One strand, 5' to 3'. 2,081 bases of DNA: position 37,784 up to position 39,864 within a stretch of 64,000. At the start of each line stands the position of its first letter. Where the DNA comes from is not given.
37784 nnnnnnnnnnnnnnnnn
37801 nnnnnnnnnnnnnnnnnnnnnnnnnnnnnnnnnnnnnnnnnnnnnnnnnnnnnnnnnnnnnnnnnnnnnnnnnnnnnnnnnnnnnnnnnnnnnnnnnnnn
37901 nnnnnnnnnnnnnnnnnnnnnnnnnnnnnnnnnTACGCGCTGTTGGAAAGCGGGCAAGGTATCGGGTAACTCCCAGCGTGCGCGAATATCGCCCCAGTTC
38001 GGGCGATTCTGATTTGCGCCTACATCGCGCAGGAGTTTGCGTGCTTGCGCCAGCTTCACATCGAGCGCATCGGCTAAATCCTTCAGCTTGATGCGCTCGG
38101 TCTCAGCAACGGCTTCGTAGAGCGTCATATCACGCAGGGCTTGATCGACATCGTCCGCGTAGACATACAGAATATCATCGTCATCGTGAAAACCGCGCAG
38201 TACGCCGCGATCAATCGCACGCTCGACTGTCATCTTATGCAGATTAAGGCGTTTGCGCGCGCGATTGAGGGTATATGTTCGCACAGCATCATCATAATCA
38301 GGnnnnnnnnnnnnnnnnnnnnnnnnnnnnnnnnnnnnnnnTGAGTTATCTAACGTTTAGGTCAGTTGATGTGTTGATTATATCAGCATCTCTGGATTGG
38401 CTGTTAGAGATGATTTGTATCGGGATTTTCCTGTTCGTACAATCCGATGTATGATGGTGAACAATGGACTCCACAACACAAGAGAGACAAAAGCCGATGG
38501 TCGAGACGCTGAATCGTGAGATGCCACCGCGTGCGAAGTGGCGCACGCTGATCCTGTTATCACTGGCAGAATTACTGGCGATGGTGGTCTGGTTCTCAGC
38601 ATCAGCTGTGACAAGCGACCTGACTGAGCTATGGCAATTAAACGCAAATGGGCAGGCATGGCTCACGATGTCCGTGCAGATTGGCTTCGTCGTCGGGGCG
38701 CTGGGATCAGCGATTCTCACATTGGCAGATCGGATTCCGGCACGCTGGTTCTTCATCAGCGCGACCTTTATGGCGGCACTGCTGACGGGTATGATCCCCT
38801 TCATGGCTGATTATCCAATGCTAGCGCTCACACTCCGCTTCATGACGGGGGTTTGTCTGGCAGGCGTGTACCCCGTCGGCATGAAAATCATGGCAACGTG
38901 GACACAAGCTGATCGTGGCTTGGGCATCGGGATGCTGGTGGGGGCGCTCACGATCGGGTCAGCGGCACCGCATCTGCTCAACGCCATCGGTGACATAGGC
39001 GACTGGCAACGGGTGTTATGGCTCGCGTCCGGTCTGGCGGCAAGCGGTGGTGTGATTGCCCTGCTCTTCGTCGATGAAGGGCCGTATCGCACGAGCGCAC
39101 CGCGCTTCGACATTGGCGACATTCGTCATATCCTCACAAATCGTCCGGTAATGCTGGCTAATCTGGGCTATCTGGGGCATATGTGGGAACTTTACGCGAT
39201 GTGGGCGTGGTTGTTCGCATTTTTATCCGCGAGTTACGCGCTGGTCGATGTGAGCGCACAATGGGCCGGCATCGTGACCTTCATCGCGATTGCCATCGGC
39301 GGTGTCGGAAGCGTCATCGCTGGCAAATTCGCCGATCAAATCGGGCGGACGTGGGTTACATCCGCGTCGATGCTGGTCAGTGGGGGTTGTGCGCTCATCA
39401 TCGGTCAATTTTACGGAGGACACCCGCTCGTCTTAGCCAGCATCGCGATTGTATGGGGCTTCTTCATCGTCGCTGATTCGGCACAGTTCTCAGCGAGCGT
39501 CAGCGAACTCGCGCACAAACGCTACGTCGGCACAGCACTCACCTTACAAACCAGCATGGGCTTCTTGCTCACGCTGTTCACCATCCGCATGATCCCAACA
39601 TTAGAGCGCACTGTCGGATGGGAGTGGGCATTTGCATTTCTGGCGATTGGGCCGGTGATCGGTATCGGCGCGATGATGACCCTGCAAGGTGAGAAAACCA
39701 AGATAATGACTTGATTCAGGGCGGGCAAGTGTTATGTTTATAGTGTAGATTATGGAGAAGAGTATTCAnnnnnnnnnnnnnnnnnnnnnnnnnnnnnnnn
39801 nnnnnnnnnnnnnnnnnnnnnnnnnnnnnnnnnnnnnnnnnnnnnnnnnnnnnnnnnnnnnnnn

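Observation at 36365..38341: Suv3-like SF2 helicase with an N-terminal excisionase/MerR-type HTH and a poly-basic linker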

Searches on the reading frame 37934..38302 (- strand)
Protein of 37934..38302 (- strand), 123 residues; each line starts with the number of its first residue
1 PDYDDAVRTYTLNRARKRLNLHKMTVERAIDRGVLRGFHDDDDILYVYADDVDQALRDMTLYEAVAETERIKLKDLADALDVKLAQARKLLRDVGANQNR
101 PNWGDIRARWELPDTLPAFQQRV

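Call 26: predict_structure(alignment_id=A1)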
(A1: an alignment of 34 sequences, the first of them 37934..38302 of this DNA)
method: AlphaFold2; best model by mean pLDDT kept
length: 123 residues; sequences in the alignment: 34
mean_pLDDT: 95.2   pTM: 0.85
mean pLDDT of the five models: 95.2, 94.7, 94.3, 93.8, 93.2
residues with pLDDT >= 90: 115; 70-90: 2; 50-70: 5; < 50: 1
segments of 3 or more residues with pLDDT < 50: none
pLDDT, mean of each block of 10 residues (from residue 1): 71 98 98 97 96 98 98 98 98 97 96 96 96
secondary structure, 60 per line:
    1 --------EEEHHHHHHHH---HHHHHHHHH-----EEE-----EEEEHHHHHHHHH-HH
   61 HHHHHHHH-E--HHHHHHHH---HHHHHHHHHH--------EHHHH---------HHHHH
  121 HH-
elements in order: E9-11 H12-19 H23-31 E37-39 E45-48 H49-57 H59-68 H73-80 H84-93 H103-106 H116-122

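Call 28: search_protein_representatives(alignment_id=A1)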
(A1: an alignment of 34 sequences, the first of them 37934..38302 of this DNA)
Query: 34 sequences, 123 profile positions. Proteins with E-value up to 0.001 (for the whole library): 184; up to 1e-10: 52; up to 1e-30: 17. The best 150 are listed.
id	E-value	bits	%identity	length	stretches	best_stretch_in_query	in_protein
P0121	1.1e-40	154.7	-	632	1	2-121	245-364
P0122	5.8e-40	152.4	-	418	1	2-122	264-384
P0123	6.0e-40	152.4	-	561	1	2-122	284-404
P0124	2.7e-38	147.0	-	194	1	4-122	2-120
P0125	6.1e-38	145.9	-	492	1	2-123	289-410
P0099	6.6e-37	142.5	-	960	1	2-122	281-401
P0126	1.6e-36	141.3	-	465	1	2-122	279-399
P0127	3.6e-36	140.1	-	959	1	2-122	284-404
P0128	1.1e-35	138.5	-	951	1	2-123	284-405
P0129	4.2e-35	136.7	-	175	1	3-123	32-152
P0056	1.5e-34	135.0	-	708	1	2-123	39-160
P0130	9.7e-34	132.3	-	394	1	2-117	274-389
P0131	4.2e-33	130.3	-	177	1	4-122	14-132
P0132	5.2e-33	130.0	-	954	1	2-122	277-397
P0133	5.4e-32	126.7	-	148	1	2-101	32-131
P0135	7.4e-31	123.0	-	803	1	3-121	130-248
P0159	1.9e-13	66.8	-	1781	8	18-121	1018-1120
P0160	7.2e-13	64.9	-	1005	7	59-107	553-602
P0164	5.9e-12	61.9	-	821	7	56-101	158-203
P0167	9.6e-12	61.3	-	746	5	4-96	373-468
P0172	5.9e-10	55.5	-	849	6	3-67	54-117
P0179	3.3e-08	49.8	-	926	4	7-95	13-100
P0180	4.0e-08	49.6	-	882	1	2-114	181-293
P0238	1.1e-04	38.4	-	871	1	2-97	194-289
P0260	2.1e-04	37.5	-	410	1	6-99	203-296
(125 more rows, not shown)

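Call 29: search_protein_families(library=pfam, proteins=[P0135, P0180, P0238, P0159, P0160, P0164, P0167, P0172, P0260, P0179], max_evalue=0.001)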
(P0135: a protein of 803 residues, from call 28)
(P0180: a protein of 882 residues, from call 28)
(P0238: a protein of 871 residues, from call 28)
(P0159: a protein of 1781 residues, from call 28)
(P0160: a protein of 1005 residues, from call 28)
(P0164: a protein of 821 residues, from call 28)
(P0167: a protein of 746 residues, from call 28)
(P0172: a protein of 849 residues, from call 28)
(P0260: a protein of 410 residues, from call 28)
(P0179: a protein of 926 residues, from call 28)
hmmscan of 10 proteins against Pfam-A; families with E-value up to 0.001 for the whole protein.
P0135 (803 aa): 3 families
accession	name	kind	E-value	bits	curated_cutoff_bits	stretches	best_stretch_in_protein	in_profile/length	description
PF22527.2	DEXQc_Suv3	-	4.7e-49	166.3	27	1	302-450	6-154/154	DEXQ-box helicase domain of Suv3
PF00271.37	Helicase_C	-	7e-13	49.2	23.5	1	470-573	16-110/110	Helicase conserved C-terminal domain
PF00270.35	DEAD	-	6.9e-07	29.6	26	1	312-417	17-145/167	DEAD/DEAH box helicase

P0180 (882 aa): 4 families
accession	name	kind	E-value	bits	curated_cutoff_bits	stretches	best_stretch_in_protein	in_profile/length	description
PF22527.2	DEXQc_Suv3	-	9.9e-53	178.3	27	1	411-554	10-153/154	DEXQ-box helicase domain of Suv3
PF00271.37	Helicase_C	-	2.6e-13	50.6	23.5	1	574-677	14-110/110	Helicase conserved C-terminal domain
PF00270.35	DEAD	-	1.2e-05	25.6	26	1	411-536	11-161/167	DEAD/DEAH box helicase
PF12513.15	SUV3_C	-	0.0006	20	27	0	819-839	1-21/48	ATP-dependent RNA helicase SUV3 C-terminal domain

P0238 (871 aa): 3 families
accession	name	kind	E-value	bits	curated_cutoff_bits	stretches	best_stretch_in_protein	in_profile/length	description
PF22527.2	DEXQc_Suv3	-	1.2e-45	155.2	27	1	396-531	13-148/154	DEXQ-box helicase domain of Suv3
PF00271.37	Helicase_C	-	5.3e-14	52.9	23.5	1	557-659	15-110/110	Helicase conserved C-terminal domain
PF00270.35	DEAD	-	3.1e-06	27.5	26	1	398-504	16-145/167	DEAD/DEAH box helicase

P0159 (1781 aa): 5 families
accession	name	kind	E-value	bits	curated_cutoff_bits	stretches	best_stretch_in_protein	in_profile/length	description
PF12728.13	HTH_17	-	3.8e-82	270.8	27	2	595-642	1-46/51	Helix-turn-helix domain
PF05930.18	Phage_AlpA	-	1.2e-08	35.2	21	0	107-133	7-33/51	Prophage CP4-57 regulatory protein (AlpA)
PF21531.3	Rv2175c_wHTH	-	1.1e-07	32.2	27.1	0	37-66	12-41/57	DNA-binding protein Rv2175c, wHTH domain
PF13384.12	HTH_23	-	4.8e-07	29.9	24.6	0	1133-1154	18-39/50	Homeodomain-like domain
PF04545.22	Sigma70_r4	-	0.00057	19.8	24.1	0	1132-1153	20-41/50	Sigma-70, region 4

P0160 (1005 aa): 29 families (the best 25 are shown)
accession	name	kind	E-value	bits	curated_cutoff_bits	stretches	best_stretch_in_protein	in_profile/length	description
PF08279.18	HTH_11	-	6.6e-23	80.8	25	0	636-670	1-35/55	HTH domain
PF13384.12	HTH_23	-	1.1e-16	60.5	24.6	0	568-588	20-40/50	Homeodomain-like domain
PF21476.4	PF0610-like_N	-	8.6e-14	51.9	33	0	444-475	2-31/50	PF0610-like, N-terminal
PF04967.18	HTH_10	-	8.6e-14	51.5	23.1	0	566-588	24-46/53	HTH DNA binding domain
PF20132.4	DUF6522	-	2.1e-13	50.2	25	0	330-356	10-36/88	Family of unknown function (DUF6522)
PF13022.12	HTH_Tnp_1_2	-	1.8e-12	47.8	27.9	0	553-587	13-48/122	Helix-turn-helix of insertion element transposase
PF01381.28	HTH_3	-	7.8e-09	35.9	23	0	943-969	2-27/55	Helix-turn-helix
PF00440.29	TetR_N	-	1.8e-08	34.4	24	0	565-584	16-35/47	Bacterial regulatory proteins, tetR family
PF12728.13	HTH_17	-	2.2e-08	34.7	27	0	568-585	4-21/51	Helix-turn-helix domain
PF12802.13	MarR_2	-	5.4e-08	33.3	27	0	638-668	8-38/61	MarR family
PF13404.12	HTH_AsnC-type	-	6.6e-08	32.7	27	0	943-972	10-38/42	AsnC-type helix-turn-helix domain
PF09339.16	HTH_IclR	-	1.2e-07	31.8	22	0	635-672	3-40/52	IclR helix-turn-helix domain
PF08281.18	Sigma70_r4_2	-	1.2e-07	31.7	25.7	0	460-479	28-47/54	Sigma-70, region 4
PF07022.19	Phage_CI_repr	-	2.5e-07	31.3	22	0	648-668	9-30/65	Bacteriophage CI repressor helix-turn-helix domain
PF13309.12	HTH_22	-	3.7e-07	30.5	29.6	0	568-587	44-63/63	HTH domain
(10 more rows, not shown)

P0164 (821 aa): 76 families (the best 25 are shown)
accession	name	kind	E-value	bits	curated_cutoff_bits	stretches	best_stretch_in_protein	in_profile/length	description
PF13384.12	HTH_23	-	5.8e-80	261.7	24.6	6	69-93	14-38/50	Homeodomain-like domain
PF13936.12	HTH_38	-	1.8e-44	149.6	27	1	60-96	9-44/44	Helix-turn-helix domain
PF08281.18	Sigma70_r4_2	-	2.4e-41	139.6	25.7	0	71-95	25-49/54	Sigma-70, region 4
PF13551.12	HTH_29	-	2.6e-35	120.7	28.1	1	67-95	6-35/64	Winged helix-turn helix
PF13518.12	HTH_28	-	4.5e-35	119.8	25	1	263-297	9-43/52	Helix-turn-helix domain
PF12728.13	HTH_17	-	5.2e-32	110.3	27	0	74-105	3-33/51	Helix-turn-helix domain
PF01047.28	MarR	-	2e-31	108.1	24.6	0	578-608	7-37/59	MarR family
PF08279.18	HTH_11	-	2.3e-31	107.9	25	0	64-91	6-34/55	HTH domain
PF00196.25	GerE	-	2.8e-29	100.9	23.5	0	71-90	16-35/57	Bacterial regulatory proteins, luxR family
PF04545.22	Sigma70_r4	-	5.8e-29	99.8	24.1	1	576-607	9-39/50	Sigma-70, region 4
PF08822.17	DUF1804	-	8.9e-29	100.9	29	0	452-485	8-41/164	Protein of unknown function (DUF1804)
PF01381.28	HTH_3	-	1.7e-28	98.8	23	1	580-612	1-33/55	Helix-turn-helix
PF15978.11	TnsD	-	2.8e-27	96.1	32.4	0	621-666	184-229/355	Tn7-like transposition protein D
PF13542.12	HTH_Tnp_ISL3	-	4.5e-26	90.5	27.4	0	77-96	31-50/51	Helix-turn-helix domain of transposase family ISL3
PF12840.13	HTH_20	-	6.8e-24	84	27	0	64-90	10-36/51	Helix-turn-helix domain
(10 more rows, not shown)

P0167 (746 aa): 72 families (the best 25 are shown)
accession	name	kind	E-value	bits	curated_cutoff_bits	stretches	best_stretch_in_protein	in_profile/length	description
PF13384.12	HTH_23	-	6.6e-64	210.7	24.6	4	224-253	13-41/50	Homeodomain-like domain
PF08281.18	Sigma70_r4_2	-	2.4e-38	130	25.7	1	437-464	21-48/54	Sigma-70, region 4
PF12728.13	HTH_17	-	5.8e-37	126.2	27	0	511-534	6-30/51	Helix-turn-helix domain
PF08279.18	HTH_11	-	6.1e-37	125.7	25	1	9-40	2-34/55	HTH domain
PF13936.12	HTH_38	-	2.9e-36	123.4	27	0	374-402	17-44/44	Helix-turn-helix domain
PF13518.12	HTH_28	-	1.2e-34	118.5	25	0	228-253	11-36/52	Helix-turn-helix domain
PF13551.12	HTH_29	-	2.3e-32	111.3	28.1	0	227-253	9-36/64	Winged helix-turn helix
PF01047.28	MarR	-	1e-30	105.8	24.6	0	11-42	7-38/59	MarR family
PF04545.22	Sigma70_r4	-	1.3e-29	101.8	24.1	0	501-525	15-39/50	Sigma-70, region 4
PF00196.25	GerE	-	4.1e-25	87.6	23.5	0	8-47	6-41/57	Bacterial regulatory proteins, luxR family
PF08822.17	DUF1804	-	1.9e-24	86.9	29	1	60-93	9-42/164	Protein of unknown function (DUF1804)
PF13542.12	HTH_Tnp_ISL3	-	3.3e-24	84.5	27.4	0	232-252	29-49/51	Helix-turn-helix domain of transposase family ISL3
PF01527.26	HTH_Tnp_1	-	1.1e-23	83.7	24.1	0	551-602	20-70/75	Transposase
PF13412.12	HTH_24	-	3.3e-22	78.2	21.9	0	9-39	5-35/48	Winged helix-turn-helix DNA-binding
PF08220.18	HTH_DeoR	-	6.1e-20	71.2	21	0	156-184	1-29/57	DeoR-like helix-turn-helix domain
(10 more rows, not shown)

P0172 (849 aa): 2 families
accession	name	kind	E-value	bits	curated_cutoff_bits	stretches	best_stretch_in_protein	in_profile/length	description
PF12728.13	HTH_17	-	6.1e-34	116.5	27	2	497-542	2-47/51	Helix-turn-helix domain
PF21531.3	Rv2175c_wHTH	-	5.8e-06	26.6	27.1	0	3-40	12-49/57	DNA-binding protein Rv2175c, wHTH domain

P0260 (410 aa): 4 families
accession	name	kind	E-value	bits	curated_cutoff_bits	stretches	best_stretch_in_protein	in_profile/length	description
PF12728.13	HTH_17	-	9e-16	58.3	27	2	207-254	2-49/51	Helix-turn-helix domain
PF21531.3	Rv2175c_wHTH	-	1.5e-06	28.5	27.1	0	203-246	12-55/57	DNA-binding protein Rv2175c, wHTH domain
PF04545.22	Sigma70_r4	-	0.00052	19.9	24.1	0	206-228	20-42/50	Sigma-70, region 4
PF08281.18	Sigma70_r4_2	-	0.0008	19.5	25.7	0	207-229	27-49/54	Sigma-70, region 4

P0179 (926 aa): 18 families
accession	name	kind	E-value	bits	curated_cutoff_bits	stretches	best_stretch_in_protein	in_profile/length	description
PF12728.13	HTH_17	-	9e-38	128.8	27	3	135-183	1-49/51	Helix-turn-helix domain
PF13411.12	MerR_1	-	1.6e-08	35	21.6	0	136-162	1-27/69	MerR HTH family regulatory protein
PF08281.18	Sigma70_r4_2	-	1.1e-06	28.6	25.7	0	136-159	27-50/54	Sigma-70, region 4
PF13384.12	HTH_23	-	1.3e-06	28.5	24.6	0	136-157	18-39/50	Homeodomain-like domain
PF13730.12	HTH_36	-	1.5e-06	28.3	25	0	127-160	18-50/55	Helix-turn-helix domain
PF08220.18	HTH_DeoR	-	2.4e-06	27.6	21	0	133-159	12-38/57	DeoR-like helix-turn-helix domain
PF01381.28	HTH_3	-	1.1e-05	25.8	23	0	16-33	10-27/55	Helix-turn-helix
PF15943.11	YdaS_toxin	-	2e-05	24.7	30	0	139-157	12-30/65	Bacterial toxin YdaS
PF07453.19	NUMOD1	-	2.3e-05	24.9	22.8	0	14-33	15-34/37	NUMOD1 domain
PF13518.12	HTH_28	-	2.7e-05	24.6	25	0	137-158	14-35/52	Helix-turn-helix domain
PF22083.2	I-HmuI_NUMOD-like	-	6.6e-05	22.9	27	0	132-156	9-33/46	DNA endonuclease I-HmuI-like, NUMOD-like domain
PF00376.29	MerR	-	0.00011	22.4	28.2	0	137-158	1-22/38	MerR family regulatory protein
PF07022.19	Phage_CI_repr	-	0.00021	22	22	0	11-36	8-33/65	Bacteriophage CI repressor helix-turn-helix domain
PF12964.13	DUF3853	-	0.00029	21.4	22.1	0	11-41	42-72/97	Protein of unknown function (DUF3853)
PF08279.18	HTH_11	-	0.00038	20.7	25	0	135-156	15-36/55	HTH domain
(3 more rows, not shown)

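Call 52: list_cluster_members(proteins=[P0180, P0238, P0135, P0008, P0052, P0109, P0001])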
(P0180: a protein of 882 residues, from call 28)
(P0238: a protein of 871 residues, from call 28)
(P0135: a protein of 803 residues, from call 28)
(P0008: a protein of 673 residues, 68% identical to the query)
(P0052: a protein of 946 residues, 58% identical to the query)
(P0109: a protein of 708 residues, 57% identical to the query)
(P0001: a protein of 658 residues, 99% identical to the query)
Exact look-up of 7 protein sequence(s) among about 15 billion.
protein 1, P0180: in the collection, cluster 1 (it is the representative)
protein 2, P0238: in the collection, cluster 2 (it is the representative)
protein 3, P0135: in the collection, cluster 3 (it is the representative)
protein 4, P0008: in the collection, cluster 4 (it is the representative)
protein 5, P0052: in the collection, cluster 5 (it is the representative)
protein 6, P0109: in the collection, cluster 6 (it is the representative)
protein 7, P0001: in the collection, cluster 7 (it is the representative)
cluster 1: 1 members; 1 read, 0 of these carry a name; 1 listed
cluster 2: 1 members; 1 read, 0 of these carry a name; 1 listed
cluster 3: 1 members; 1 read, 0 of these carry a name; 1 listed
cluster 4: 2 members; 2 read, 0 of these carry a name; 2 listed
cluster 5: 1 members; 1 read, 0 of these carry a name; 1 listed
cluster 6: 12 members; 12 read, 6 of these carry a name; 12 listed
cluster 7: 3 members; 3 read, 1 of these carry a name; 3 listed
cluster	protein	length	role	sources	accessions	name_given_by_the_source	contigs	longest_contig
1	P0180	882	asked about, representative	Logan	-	-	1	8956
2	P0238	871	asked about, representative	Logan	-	-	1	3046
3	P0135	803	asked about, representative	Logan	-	-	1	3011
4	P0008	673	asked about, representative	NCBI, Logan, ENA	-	-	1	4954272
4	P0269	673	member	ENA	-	-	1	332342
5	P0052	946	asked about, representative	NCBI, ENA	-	-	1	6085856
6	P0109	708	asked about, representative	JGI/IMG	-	ATP-dependent RNA helicase SUPV3L1/SUV3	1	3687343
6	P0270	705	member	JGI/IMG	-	ATP-dependent RNA helicase SUPV3L1/SUV3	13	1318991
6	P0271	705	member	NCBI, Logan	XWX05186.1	helicase-related protein [Aggregatilineales bacterium SYSU G02658]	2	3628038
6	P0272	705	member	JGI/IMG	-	ATP-dependent RNA helicase SUPV3L1/SUV3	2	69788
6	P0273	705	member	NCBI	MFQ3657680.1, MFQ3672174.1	MAG: helicase-related protein [Anaerolineae bacterium]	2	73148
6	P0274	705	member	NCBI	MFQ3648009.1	MAG: helicase-related protein [Anaerolinea sp.]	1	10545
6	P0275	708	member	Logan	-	-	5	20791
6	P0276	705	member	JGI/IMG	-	-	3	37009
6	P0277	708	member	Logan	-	-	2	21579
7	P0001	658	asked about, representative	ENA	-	-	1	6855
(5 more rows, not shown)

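Call 64: search_solved_structures(query=A1, max_evalue=10, show_alignments=2)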
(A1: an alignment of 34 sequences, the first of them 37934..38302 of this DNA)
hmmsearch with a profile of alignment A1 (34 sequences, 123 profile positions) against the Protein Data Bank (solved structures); distinct sequences matched with E-value up to 10: 19.
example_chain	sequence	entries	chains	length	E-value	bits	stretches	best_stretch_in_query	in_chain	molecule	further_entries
1etv_A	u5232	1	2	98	0.048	17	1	3-96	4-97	FACTOR FOR INVERSION STIMULATION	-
1fip_A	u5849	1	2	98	0.081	16.2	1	3-96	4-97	FACTOR FOR INVERSION STIMULATION (FIS)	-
1etx_A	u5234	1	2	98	0.095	16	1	3-96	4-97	FACTOR FOR INVERSION STIMULATION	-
1etk_A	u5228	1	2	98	0.16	15.3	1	3-96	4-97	FACTOR FOR INVERSION STIMULATION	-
1ety_A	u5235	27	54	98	0.19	15.1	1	3-96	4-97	FACTOR FOR INVERSION STIMULATION | FACTOR FOR INVERSION STIMULATION (FIS) | DNA-binding protein fis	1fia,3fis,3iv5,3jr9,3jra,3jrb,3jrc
7bc3_B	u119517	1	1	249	0.22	14.8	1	20-115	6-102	Structural polyprotein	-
1f36_A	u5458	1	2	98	0.24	14.7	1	3-96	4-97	FIS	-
1etw_A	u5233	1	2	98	0.25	14.7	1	3-96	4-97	FACTOR FOR INVERSION STIMULATION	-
7bg8_B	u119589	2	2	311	0.28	14.5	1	20-115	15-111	Structural polyprotein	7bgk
1lrv_A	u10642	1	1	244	0.31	14.4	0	45-93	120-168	LEUCINE-RICH REPEAT VARIANT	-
6in7_B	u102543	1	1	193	0.47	13.8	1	50-94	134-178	RNA polymerase sigma-H factor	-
8z6g_B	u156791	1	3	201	0.51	13.7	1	50-94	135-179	RNA polymerase sigma factor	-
2h27_A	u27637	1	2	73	0.65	13.3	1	42-94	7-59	RNA polymerase Sigma E factor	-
8h7g_E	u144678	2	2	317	0.74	13.1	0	53-94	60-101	Transcription initiation protein SPT3 homolog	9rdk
1eto_A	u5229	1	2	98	0.82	13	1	3-96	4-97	FACTOR FOR INVERSION STIMULATION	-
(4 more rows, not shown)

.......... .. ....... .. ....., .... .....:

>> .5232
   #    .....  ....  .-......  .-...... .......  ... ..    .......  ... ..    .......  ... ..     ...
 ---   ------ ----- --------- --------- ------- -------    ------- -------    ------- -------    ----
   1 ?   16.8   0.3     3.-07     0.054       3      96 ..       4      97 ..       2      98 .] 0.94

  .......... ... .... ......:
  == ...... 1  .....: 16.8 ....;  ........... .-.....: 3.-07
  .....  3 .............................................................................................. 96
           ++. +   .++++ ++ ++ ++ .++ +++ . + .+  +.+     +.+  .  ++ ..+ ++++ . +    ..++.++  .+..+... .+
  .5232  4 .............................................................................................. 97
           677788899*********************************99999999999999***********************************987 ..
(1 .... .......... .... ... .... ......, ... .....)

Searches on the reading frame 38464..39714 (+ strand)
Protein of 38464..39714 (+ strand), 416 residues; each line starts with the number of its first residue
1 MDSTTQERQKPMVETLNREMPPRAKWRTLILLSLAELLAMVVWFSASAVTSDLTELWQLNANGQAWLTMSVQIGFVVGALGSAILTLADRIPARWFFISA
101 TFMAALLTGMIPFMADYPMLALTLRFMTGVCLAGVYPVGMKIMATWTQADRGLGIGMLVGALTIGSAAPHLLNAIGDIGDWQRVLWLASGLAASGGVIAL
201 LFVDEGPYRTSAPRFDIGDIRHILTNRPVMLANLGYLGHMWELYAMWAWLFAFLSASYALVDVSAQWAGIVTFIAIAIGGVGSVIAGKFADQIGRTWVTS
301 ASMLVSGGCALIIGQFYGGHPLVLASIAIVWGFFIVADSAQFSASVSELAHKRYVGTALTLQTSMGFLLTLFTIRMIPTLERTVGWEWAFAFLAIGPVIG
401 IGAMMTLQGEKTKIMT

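Call 5: search_protein_families(library=pfam, proteins=[window:38464-39714:+], max_evalue=0.01)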
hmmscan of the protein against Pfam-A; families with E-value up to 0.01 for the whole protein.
window:38464-39714:+ (416 aa): 1 family
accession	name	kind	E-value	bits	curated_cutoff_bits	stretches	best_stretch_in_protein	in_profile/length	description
PF07690.21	MFS_1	-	3e-26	92.6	33.4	2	33-369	2-342/347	Major Facilitator Superfamily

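Call 6: search_protein_families(library=ncbifam, proteins=[window:38464-39714:+], max_evalue=0.01)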
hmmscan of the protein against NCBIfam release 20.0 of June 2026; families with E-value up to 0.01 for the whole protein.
window:38464-39714:+ (416 aa): 3 families
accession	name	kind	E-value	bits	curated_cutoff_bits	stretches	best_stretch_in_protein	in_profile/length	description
TIGR00881.1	2A0104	subfamily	8.8e-07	28.3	407.75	2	220-390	209-379/379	phosphoglycerate transporter protein PgtP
TIGR00898.1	2A0119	subfamily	9.7e-05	21.3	550.75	1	44-205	105-264/506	cation transport protein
NF049980.1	SfMCT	equivalog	0.0034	16.1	320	0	37-333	12-316/378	L-lactate MFS transporter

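Call 62: search_protein_families(library=padloc, proteins=[window:38464-39714:+], max_evalue=0.001)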
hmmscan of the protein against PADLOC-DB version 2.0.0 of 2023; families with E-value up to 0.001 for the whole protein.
window:38464-39714:+ (416 aa): 0 families
